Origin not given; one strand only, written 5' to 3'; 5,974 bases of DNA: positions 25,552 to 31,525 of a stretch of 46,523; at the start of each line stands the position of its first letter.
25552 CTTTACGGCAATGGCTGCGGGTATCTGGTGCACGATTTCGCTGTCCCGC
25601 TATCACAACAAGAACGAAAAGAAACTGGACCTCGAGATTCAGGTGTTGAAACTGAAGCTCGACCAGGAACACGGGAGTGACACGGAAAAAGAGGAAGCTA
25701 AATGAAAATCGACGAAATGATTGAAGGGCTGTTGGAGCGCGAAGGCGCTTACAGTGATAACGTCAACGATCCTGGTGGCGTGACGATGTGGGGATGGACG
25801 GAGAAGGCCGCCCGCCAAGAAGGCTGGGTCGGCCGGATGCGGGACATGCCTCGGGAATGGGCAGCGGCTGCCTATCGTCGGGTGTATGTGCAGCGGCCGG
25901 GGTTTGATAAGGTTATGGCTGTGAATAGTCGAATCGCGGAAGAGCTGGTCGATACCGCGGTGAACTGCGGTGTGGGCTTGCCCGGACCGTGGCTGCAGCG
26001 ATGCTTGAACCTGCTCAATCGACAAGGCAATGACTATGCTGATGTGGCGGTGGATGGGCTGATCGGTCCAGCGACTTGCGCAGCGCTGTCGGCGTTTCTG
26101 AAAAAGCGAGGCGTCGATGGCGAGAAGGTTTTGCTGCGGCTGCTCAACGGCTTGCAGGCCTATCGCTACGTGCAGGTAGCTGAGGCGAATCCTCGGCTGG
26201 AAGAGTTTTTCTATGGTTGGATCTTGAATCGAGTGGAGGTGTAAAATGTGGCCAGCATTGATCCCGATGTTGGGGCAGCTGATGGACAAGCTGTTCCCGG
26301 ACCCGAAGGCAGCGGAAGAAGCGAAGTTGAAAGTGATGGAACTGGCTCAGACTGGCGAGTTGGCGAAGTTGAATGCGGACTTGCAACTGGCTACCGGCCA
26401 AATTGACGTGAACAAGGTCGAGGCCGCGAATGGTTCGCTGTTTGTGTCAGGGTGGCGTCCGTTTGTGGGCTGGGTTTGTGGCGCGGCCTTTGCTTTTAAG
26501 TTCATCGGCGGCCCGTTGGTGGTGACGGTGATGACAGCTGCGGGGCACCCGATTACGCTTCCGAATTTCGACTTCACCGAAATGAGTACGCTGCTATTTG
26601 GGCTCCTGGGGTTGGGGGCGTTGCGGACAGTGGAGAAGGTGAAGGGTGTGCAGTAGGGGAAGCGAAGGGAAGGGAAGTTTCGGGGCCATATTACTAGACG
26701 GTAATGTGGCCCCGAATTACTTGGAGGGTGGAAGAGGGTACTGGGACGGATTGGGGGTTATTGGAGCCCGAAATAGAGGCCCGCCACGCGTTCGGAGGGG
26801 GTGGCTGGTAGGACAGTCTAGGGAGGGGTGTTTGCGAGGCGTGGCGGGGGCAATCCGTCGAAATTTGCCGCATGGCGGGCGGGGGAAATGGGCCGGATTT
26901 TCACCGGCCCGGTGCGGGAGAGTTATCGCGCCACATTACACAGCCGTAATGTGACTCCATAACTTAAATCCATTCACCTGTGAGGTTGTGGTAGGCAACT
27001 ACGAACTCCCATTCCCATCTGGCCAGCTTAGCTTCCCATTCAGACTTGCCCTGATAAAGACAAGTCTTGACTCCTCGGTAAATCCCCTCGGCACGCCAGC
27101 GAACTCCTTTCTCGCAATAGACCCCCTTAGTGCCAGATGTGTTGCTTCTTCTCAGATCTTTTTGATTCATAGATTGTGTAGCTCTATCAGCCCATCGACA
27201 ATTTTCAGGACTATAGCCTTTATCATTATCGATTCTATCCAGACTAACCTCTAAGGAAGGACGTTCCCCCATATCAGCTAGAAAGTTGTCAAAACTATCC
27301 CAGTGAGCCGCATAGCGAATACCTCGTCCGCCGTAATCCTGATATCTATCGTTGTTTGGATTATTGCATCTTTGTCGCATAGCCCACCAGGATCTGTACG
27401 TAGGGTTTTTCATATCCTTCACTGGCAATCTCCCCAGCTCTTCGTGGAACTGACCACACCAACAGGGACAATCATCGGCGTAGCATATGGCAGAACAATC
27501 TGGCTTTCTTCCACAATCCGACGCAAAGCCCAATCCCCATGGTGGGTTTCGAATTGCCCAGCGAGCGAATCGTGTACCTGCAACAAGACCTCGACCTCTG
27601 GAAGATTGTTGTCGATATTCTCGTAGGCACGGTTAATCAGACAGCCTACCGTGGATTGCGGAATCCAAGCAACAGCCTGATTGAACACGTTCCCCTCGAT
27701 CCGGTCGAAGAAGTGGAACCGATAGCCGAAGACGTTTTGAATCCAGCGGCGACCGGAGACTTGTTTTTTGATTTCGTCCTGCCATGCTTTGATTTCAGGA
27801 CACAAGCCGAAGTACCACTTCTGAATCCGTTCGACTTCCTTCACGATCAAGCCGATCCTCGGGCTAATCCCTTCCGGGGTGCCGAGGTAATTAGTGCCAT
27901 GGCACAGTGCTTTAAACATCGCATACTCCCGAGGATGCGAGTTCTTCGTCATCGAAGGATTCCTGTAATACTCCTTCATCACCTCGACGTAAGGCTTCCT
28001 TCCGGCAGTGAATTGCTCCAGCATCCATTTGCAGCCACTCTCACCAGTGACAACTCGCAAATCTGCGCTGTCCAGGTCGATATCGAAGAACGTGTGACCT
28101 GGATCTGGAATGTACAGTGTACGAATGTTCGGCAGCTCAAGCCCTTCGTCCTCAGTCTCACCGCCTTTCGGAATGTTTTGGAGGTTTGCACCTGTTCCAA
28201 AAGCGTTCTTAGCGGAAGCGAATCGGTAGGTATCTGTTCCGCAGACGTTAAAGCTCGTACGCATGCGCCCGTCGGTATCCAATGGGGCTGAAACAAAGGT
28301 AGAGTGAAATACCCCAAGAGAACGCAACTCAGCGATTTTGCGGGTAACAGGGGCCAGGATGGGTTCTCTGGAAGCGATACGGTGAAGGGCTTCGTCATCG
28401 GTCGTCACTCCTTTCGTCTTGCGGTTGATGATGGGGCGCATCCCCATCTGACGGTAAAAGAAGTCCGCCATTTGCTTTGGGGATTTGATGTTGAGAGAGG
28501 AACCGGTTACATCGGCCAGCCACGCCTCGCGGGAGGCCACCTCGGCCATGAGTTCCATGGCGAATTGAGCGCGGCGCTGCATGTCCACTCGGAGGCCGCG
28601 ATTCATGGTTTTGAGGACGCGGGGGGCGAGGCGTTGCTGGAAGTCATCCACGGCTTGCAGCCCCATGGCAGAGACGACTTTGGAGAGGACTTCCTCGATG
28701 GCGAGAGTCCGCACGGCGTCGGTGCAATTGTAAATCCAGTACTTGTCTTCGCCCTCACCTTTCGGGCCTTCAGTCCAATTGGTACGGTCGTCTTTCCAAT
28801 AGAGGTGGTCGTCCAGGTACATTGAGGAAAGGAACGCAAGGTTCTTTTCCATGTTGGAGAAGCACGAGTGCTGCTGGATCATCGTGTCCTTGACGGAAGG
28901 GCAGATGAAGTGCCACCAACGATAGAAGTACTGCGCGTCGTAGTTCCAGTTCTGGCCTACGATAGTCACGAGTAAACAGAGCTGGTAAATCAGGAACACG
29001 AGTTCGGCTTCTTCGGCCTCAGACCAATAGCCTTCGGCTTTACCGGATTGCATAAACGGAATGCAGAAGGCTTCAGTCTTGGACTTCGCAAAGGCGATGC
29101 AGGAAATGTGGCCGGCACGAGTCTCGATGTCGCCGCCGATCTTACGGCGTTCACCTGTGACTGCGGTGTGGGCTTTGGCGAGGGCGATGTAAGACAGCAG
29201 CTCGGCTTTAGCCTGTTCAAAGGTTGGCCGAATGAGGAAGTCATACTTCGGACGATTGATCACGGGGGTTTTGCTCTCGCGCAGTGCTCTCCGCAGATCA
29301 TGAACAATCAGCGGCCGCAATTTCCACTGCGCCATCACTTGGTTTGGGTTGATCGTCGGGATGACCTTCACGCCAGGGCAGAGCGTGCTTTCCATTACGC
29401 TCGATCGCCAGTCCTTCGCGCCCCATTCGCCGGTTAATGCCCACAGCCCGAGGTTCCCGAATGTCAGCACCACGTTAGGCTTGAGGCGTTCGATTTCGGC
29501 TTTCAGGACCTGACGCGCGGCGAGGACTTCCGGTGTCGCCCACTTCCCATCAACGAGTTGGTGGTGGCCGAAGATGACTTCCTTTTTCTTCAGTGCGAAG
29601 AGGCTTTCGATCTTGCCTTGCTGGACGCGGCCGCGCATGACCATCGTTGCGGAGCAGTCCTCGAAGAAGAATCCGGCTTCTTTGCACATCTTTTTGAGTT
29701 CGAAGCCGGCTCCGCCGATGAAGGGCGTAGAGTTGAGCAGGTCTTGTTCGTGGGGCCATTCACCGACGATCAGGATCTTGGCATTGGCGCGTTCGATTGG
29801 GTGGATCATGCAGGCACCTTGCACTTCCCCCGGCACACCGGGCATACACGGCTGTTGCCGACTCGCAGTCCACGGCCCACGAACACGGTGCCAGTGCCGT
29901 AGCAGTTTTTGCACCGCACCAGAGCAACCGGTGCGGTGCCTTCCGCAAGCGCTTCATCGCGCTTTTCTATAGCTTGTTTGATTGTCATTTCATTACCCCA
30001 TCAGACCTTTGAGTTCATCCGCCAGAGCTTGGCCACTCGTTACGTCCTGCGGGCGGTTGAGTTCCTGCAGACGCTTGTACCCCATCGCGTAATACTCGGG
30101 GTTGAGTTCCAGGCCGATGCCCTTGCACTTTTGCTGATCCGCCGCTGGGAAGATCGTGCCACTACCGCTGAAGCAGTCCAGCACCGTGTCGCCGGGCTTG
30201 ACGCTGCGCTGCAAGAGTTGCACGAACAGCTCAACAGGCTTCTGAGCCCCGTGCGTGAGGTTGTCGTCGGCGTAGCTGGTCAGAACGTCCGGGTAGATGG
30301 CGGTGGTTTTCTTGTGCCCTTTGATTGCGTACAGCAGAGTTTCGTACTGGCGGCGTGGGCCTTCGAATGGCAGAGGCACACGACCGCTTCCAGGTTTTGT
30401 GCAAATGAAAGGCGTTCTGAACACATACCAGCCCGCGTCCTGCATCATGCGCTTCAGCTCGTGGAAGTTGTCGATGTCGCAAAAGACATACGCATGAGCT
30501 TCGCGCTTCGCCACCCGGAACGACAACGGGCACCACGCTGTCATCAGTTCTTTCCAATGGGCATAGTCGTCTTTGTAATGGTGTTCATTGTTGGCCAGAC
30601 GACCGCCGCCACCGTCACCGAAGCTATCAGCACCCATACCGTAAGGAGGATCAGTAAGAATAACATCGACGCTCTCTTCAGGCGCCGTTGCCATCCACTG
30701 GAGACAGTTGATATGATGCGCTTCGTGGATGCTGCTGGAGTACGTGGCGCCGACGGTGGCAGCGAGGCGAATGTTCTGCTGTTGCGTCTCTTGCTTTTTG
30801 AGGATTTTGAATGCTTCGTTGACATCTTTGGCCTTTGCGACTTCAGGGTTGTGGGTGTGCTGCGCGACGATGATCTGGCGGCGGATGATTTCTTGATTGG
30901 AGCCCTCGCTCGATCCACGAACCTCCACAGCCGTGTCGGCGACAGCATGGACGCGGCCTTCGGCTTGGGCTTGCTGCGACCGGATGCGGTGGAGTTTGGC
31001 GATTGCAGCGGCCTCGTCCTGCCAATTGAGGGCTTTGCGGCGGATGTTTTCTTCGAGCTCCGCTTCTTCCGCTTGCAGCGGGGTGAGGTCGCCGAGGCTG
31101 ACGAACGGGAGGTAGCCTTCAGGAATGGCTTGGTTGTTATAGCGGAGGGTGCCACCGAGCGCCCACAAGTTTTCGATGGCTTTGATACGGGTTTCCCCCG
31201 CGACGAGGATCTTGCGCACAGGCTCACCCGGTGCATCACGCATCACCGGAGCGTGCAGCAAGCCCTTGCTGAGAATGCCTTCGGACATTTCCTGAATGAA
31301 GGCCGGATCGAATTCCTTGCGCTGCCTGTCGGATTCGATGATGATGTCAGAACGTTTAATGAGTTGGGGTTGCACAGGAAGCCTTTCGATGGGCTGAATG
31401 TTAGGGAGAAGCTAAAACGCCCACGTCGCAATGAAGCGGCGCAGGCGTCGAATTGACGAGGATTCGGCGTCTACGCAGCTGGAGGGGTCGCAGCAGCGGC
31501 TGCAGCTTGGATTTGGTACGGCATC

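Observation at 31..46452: Genome-wide family of a ~40-bp palindromic intergenic element, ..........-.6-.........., at 16 unique sites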

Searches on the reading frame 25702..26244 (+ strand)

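Call 99: search_protein_families(library=pfam, proteins=[window:25702-26244:+], max_evalue=0.01)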
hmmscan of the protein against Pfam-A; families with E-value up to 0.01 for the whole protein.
window:25702-26244:+ (180 aa): 2 families
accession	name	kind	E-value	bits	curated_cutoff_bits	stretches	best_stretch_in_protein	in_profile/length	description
PF09374.15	PG_binding_3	-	7e-16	58.6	24.6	1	97-178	5-76/76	Predicted Peptidoglycan domain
PF05838.17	Glyco_hydro_108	-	1.7e-15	57.8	21.2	1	9-90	3-85/85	Glycosyl hydrolase 108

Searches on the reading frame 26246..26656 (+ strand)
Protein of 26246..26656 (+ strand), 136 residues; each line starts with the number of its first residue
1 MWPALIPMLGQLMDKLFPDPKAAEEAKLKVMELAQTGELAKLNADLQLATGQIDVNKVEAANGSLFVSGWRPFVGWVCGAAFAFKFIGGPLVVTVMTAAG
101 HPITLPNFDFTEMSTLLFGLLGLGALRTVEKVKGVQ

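Call 99: search_protein_families(library=pfam, proteins=[window:26246-26656:+], max_evalue=0.01)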
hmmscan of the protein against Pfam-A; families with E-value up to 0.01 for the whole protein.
window:26246-26656:+ (136 aa): 1 family
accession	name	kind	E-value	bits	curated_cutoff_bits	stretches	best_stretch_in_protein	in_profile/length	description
PF11351.13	GTA_holin_3TM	-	2.1e-23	83.6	24.8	1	9-123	7-117/123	Holin of 3TMs, for gene-transfer release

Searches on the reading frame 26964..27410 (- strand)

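Call 67: search_protein_families(library=phrogs, proteins=[window:26964-27410:-], max_evalue=0.01)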
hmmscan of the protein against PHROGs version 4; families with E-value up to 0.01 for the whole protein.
window:26964-27410:- (148 aa): 10 families
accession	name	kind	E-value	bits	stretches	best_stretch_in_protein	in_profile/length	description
phrog_3377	-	DNA, RNA and nucleotide metabolism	1.9e-36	126.8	1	2-94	12-105/196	HNH endonuclease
phrog_374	-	DNA, RNA and nucleotide metabolism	2.8e-36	126.5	1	1-135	269-403/617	HNH endonuclease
phrog_8790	-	DNA, RNA and nucleotide metabolism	4.1e-34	119.6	1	1-89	22-109/241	restriction endonuclease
phrog_2081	-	DNA, RNA and nucleotide metabolism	1e-28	101.7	1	2-84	103-196/433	HNH endonuclease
phrog_953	-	DNA, RNA and nucleotide metabolism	5e-16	60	1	2-118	222-341/420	HNH endonuclease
phrog_99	-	DNA, RNA and nucleotide metabolism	1e-08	36.3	1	65-134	187-255/383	HNH endonuclease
phrog_4578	-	DNA, RNA and nucleotide metabolism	2.4e-08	34.9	1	55-107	30-83/130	HNH endonuclease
phrog_3322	-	DNA, RNA and nucleotide metabolism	1.4e-05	26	1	52-74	103-125/162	endonuclease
phrog_3118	-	DNA, RNA and nucleotide metabolism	0.00064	20.3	1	52-81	66-95/287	HNH endonuclease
phrog_28742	-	unknown function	0.0034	18.6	1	8-98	27-123/165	-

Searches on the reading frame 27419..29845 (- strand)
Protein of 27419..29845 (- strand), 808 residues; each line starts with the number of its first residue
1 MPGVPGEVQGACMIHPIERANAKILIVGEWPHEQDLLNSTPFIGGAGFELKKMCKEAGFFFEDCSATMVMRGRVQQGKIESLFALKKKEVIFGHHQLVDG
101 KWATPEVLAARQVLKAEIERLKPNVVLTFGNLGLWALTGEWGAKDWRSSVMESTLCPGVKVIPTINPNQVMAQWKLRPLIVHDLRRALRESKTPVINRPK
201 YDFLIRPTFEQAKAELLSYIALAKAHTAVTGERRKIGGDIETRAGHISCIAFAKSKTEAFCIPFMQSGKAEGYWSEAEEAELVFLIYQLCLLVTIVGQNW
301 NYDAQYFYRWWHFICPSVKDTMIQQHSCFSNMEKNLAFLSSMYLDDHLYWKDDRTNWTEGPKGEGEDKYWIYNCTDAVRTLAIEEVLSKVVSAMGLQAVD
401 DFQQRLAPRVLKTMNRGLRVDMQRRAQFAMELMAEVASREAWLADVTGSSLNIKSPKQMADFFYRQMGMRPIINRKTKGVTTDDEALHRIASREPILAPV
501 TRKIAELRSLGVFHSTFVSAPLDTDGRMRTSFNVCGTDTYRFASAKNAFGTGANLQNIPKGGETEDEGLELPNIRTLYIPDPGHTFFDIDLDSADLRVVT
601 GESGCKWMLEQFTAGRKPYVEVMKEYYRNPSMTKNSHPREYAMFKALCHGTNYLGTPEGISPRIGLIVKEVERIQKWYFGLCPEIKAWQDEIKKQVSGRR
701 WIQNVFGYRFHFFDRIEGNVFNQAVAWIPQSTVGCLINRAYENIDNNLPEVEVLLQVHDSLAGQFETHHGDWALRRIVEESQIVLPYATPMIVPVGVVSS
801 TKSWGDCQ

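Call 8: search_protein_families(library=pfam, proteins=[window:27419-29845:-], max_evalue=0.01)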
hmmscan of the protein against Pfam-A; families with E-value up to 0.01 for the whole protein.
window:27419-29845:- (808 aa): 3 families
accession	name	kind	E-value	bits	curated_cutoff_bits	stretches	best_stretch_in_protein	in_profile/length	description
PF00476.26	DNA_pol_A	-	1.2e-34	120.4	34.3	1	426-781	5-357/381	DNA polymerase family A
PF03167.25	UDG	-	1.2e-10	42.1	24.3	1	20-176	6-127/141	Uracil DNA glycosylase superfamily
PF01612.26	DNA_pol_A_exo1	-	0.0055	17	23.6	1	293-390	77-171/173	3'-5' exonuclease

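Call 15: find_related_loci(query=window:27419-29845:-, collection=viral_contigs, flank=10000)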
Query window:27419-29845:- (808 aa) in viral_contigs; peptide patterns used: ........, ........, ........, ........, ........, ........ (x = any residue, [..] = any of these).
15 stretches matched a pattern; 9 encode a relative of the query (tblastn E <= 1e-3); 9 distinct loci.
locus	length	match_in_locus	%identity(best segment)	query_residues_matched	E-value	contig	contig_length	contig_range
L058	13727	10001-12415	80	1-807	0e+0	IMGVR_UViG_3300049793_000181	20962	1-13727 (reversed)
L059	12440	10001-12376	75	14-808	0e+0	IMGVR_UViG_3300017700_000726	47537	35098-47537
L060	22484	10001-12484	73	13-807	0e+0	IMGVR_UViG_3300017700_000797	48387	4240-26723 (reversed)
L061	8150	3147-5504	66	21-807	0e+0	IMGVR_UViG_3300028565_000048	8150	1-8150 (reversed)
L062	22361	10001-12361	61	14-808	0e+0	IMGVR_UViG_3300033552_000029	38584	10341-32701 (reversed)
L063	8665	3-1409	75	341-807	0e+0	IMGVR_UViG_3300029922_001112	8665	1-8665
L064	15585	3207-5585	48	13-808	0e+0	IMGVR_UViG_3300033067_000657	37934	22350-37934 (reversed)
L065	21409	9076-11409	41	14-808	0e+0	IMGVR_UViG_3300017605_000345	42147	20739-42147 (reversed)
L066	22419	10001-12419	44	9-808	3e-142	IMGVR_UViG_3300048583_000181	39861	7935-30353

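Call 22: search_dna_similar(query=window:27419-29845:-, collection=phages, mode=protein, max_rows=20)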
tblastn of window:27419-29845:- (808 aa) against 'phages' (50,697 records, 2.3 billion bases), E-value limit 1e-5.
Records with a match: 1271; places in all: 1271; records where one place covers at least 80% of the query: 19.
Best place of each record, by identity: <60% 1271.
By first word of the organism name: Mycobacterium 292; Salmonella 266; Escherichia 129; Arthrobacter 83; Klebsiella 80; Microbacterium 69; Bacillus 62; Enterococcus 59; Listeria 48; Bacteriophage 32; and 36 more.
By host as written in the record: Mycobacterium smegmatis mc2 155 204; - 109; Escherichia coli 43; Mycobacterium smegmatis mc#155 40; Listeria monocytogenes 39; Salmonella enterica subsp. enterica serovar Enteritidis PT1 39; Arthrobacter globiformis B-2979 35; Microbacterium foliorum NRRL B-24224 SEA 33; and 239 more.
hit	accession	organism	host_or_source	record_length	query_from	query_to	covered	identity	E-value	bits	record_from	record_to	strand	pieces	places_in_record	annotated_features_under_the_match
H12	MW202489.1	Bacteriophage sp.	Manatee Spring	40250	15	808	98%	51.6%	0e+0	797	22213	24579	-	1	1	DNA polymerase | hypothetical protein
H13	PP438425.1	Microcystis phage Mel-JY34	Microcystis elabens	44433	16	808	98%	37.1%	3e-159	519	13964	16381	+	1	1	DNA polymerase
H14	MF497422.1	Vibrio phage vB_VspS_VS-ABTNL-3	Vibrio splendidus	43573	24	808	96%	32.9%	3e-75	395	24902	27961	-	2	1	3'-5'exonuclease and polymerase domain protein | DNA polymerase I | hypothetical protein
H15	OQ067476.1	Caulobacter phage Kuura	Caulobacter sp.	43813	23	786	93%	29.2%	5e-33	283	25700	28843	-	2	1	DNA polymerase | hypothetical protein (x3)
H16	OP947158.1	Desulfofustis phage LS06-2018-MD01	-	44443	8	775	95%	27.3%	6e-56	215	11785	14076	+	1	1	DNA polymerase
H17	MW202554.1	Caudoviricetes sp.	Manatee Spring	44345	3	779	95%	24.1%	2e-18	171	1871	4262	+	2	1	DNA polymerase (x2)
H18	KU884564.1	Pseudomonas phage PaMx43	Pseudomonas aeruginosa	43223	146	806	82%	22.4%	1e-18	98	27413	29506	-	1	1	putative DNA polymerase I | ribosome_binding_site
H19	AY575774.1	Pseudomonas phage PaP2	-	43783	146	806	82%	22.3%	3e-19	100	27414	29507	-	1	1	orf31: p31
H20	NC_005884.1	Pseudomonas phage PaP2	Pseudomonas aeruginosa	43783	146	806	82%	22.3%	3e-19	100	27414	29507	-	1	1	DNA polymerase I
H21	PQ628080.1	Pseudomonas phage Neko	Pseudomonas aeruginosa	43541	146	806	82%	22.3%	5e-19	99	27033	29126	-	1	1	DNA polymerase I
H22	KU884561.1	Pseudomonas phage PaMx33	Pseudomonas aeruginosa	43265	146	806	82%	22.3%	3e-18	97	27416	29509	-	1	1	putative DNA polymerase I | ribosome_binding_site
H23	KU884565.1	Pseudomonas phage PaMx46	Pseudomonas aeruginosa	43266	146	806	82%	22.3%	3e-18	97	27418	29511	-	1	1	putative DNA polymerase I | ribosome_binding_site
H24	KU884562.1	Pseudomonas phage PaMx35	Pseudomonas aeruginosa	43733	146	806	82%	22.3%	3e-18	97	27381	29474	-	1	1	putative DNA polymerase I | ribosome_binding_site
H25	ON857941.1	Pseudomonas phage vB_PaeP_FBPa48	Pseudomonas sp.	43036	146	806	82%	22.3%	4e-19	99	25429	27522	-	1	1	DNA polymerase I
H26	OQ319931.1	Pseudomonas phage 20Aug470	Pseudomonas aeruginosa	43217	146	806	82%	22.2%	3e-18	96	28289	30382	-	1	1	hypothetical protein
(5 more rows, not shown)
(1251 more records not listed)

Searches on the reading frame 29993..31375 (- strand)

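Call 8: search_protein_families(library=pfam, proteins=[window:29993-31375:-], max_evalue=0.01)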
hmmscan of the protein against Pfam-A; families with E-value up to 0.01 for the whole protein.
window:29993-31375:- (460 aa): 4 families
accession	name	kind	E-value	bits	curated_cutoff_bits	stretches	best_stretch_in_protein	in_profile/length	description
PF01555.25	N6_N4_Mtase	-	2.7e-26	93.3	26.7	1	236-431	1-218/221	DNA methylase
PF01170.24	UPF0020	-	2.9e-05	24.3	22.3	0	221-249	104-135/197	RMKL-like, methyltransferase domain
PF02195.25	ParB_N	-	0.0028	18.1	26.3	1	9-68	9-66/95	ParB N-terminal domain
PF03602.21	Cons_hypoth95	-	0.0038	17.3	24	0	215-247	92-125/182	Conserved hypothetical protein 95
